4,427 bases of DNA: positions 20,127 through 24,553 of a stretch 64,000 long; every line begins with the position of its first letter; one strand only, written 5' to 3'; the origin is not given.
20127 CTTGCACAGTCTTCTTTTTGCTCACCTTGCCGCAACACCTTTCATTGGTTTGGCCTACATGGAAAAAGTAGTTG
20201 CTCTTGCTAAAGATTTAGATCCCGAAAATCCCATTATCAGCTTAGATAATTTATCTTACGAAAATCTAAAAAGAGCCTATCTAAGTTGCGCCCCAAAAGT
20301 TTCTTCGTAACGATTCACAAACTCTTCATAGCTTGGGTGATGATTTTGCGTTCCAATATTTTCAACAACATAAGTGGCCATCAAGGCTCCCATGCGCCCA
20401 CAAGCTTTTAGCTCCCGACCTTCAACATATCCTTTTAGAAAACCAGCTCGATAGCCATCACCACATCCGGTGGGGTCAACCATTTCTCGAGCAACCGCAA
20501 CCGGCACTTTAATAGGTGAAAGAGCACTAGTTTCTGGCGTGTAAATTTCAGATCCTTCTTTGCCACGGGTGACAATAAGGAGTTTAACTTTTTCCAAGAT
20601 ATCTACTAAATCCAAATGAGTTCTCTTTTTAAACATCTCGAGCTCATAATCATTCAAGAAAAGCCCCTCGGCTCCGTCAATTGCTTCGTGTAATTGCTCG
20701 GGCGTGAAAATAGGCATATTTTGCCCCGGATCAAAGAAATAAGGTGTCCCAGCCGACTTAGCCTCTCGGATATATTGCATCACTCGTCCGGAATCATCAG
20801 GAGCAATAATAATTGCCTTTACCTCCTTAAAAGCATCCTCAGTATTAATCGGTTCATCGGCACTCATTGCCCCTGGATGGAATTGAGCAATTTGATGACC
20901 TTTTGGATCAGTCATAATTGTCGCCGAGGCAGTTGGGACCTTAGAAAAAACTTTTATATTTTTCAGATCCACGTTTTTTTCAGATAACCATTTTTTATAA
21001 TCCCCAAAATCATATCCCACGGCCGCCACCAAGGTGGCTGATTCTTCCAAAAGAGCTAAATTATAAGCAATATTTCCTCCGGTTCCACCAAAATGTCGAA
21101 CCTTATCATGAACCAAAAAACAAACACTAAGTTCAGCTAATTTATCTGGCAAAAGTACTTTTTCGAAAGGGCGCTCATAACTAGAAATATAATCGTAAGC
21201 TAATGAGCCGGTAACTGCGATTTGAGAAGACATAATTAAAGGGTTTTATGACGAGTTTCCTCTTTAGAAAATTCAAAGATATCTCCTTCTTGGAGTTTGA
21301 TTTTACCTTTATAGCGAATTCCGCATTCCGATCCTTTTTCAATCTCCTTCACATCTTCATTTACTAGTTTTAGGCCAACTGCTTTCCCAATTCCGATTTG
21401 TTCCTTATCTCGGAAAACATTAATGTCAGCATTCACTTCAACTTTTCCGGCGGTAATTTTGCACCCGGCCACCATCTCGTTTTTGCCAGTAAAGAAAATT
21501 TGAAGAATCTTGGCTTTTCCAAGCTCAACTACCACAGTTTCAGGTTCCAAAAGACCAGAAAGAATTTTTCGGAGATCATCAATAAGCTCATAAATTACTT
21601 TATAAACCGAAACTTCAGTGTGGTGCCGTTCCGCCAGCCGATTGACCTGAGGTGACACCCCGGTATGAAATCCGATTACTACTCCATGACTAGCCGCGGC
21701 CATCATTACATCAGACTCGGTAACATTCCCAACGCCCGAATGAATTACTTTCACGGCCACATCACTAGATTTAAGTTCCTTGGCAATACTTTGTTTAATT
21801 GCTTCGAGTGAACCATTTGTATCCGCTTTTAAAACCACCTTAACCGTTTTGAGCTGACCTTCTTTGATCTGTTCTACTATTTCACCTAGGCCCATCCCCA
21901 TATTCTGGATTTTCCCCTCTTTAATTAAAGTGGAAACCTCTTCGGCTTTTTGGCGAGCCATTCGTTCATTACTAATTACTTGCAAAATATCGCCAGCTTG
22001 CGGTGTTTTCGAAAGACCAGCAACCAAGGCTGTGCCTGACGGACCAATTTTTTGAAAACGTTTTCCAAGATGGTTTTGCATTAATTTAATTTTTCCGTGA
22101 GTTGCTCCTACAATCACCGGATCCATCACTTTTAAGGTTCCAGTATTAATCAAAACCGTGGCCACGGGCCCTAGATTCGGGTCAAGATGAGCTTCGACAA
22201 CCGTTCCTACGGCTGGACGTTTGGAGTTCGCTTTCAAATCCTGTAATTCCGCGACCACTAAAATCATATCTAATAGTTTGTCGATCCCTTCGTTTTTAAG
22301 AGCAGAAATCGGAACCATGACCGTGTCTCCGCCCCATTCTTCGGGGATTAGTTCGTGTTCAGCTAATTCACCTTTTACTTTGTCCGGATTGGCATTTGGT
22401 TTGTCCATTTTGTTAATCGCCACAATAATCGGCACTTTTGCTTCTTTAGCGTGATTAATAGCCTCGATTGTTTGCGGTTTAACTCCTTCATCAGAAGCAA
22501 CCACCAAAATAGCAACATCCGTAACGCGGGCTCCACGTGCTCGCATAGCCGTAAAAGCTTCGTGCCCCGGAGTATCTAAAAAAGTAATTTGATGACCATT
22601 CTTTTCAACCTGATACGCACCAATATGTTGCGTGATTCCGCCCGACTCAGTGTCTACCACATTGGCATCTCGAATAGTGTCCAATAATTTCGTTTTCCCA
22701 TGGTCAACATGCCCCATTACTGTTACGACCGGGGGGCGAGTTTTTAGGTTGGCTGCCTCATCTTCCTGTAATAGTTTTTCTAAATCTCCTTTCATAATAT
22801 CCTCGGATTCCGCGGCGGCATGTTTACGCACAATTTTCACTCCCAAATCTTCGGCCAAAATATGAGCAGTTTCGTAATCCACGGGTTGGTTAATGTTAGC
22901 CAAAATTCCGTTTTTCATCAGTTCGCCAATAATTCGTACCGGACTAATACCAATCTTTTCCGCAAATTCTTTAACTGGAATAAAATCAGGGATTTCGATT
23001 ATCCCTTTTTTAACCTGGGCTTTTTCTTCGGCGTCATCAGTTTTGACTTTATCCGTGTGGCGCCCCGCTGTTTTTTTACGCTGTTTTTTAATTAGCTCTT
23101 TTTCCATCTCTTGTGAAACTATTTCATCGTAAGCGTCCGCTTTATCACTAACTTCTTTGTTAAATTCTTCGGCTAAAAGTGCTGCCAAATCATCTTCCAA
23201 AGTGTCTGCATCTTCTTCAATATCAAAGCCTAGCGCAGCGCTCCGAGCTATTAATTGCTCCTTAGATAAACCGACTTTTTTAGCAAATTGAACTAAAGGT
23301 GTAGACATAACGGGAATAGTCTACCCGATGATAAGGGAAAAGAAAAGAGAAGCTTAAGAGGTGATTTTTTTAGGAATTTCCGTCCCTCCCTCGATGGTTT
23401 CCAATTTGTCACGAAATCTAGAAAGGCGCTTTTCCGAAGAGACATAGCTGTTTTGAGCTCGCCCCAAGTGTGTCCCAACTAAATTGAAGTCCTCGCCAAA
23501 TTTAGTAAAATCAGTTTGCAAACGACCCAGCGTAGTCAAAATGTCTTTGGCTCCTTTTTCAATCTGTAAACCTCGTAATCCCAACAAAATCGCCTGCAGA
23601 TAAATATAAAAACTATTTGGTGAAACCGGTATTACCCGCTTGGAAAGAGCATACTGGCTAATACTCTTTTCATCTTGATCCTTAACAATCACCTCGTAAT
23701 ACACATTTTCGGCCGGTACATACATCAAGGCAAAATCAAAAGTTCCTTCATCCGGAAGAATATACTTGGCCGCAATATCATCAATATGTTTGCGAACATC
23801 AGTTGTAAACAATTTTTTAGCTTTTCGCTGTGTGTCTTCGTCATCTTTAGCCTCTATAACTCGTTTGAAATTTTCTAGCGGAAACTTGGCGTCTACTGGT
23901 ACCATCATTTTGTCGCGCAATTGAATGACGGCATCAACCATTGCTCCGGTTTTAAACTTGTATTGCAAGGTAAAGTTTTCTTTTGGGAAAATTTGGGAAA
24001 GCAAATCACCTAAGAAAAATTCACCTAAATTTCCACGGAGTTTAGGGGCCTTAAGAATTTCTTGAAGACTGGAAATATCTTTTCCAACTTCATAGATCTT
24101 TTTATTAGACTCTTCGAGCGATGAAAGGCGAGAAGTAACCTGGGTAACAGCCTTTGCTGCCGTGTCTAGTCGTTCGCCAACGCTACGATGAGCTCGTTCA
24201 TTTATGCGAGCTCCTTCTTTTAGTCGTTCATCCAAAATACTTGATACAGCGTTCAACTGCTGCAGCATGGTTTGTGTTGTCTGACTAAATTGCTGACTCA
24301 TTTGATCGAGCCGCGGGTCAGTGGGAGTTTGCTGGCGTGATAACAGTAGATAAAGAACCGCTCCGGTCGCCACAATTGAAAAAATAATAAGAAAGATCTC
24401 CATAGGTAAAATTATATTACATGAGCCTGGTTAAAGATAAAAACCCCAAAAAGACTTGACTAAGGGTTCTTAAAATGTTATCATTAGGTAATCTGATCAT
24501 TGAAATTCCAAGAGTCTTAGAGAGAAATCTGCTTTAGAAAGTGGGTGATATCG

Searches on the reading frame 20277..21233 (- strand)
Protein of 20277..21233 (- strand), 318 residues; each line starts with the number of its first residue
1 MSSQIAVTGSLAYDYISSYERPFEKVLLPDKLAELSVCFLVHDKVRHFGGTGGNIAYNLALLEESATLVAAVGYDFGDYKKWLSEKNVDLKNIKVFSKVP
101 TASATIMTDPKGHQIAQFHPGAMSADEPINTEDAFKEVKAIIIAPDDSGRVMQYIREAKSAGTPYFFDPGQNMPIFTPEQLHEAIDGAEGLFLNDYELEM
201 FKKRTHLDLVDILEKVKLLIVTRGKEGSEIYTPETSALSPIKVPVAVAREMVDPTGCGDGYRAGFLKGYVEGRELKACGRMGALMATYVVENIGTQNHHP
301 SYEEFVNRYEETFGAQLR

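Call 9: search_protein_families(library=pfam, proteins=[window:20277-21233:-], max_evalue=0.001)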
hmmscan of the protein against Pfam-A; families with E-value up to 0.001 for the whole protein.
window:20277-21233:- (318 aa): 1 family
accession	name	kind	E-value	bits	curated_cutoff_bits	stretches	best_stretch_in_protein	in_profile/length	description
PF00294.29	PfkB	-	1.8e-38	133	25.8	1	34-298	22-298/302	pfkB family carbohydrate kinase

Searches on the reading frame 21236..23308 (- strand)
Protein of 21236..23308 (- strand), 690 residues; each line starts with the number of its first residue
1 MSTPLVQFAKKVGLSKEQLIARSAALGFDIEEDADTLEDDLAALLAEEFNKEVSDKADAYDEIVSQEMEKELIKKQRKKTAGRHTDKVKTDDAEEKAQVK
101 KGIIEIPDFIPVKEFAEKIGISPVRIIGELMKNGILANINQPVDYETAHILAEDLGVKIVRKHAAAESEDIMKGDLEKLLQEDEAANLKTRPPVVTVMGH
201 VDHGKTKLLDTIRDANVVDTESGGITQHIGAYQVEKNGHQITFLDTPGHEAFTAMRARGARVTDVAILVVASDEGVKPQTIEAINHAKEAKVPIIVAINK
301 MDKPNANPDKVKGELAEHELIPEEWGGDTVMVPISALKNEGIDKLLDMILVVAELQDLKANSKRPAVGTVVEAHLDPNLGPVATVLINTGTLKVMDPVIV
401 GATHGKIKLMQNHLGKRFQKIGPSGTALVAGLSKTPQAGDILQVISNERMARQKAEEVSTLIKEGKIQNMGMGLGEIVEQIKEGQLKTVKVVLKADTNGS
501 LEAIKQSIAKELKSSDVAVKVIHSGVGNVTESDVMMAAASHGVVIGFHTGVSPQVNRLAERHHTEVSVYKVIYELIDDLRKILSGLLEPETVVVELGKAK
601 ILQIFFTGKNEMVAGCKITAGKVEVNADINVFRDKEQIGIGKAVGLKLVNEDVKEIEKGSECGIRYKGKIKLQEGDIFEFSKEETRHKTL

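Call 115: search_protein_families(library=pfam, proteins=[window:21236-23308:-], max_evalue=0.00001)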
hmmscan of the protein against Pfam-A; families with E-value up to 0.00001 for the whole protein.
window:21236-23308:- (690 aa): 6 families
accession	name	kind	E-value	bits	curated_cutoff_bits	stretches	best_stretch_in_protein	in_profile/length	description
PF00009.33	GTP_EFTU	-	1.4e-39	136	26.5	1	195-350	6-183/188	Elongation factor Tu GTP binding domain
PF11987.13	IF-2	-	8.3e-34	116.5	27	1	473-579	11-116/117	Translation-initiation factor 2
PF22042.2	EF-G_D2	-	5.6e-18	65.3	27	1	365-444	1-83/84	Elongation factor G domain 2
PF04760.21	IF2_N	-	3.4e-17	62.4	25.3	1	108-158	2-53/53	Translation initiation factor IF-2, N-terminal region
PF01926.29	MMR_HSR1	-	8e-12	45.7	21.9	1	195-300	2-113/113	50S ribosome-binding GTPase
PF00071.28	Ras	-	2.6e-06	27.5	21.6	1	196-349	3-156/162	Ras family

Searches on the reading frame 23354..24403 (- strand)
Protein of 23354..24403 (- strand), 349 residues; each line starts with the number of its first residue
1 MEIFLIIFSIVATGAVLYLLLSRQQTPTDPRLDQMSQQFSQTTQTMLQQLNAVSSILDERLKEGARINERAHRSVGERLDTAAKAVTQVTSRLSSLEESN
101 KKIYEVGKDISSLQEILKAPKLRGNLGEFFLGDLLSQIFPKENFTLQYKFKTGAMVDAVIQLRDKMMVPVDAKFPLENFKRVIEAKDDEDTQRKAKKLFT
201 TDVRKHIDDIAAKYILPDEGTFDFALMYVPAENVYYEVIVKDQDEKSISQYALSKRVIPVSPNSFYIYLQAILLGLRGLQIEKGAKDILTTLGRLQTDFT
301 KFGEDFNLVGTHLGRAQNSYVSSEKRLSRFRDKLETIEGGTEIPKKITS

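Call 115: search_protein_families(library=pfam, proteins=[window:23354-24403:-], max_evalue=0.00001)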
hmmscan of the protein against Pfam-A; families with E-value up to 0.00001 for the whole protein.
window:23354-24403:- (349 aa): 1 family
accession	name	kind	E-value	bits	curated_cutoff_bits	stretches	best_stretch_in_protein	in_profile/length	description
PF02646.22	RmuC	-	2.5e-57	194.7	26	1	77-336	12-280/291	RmuC family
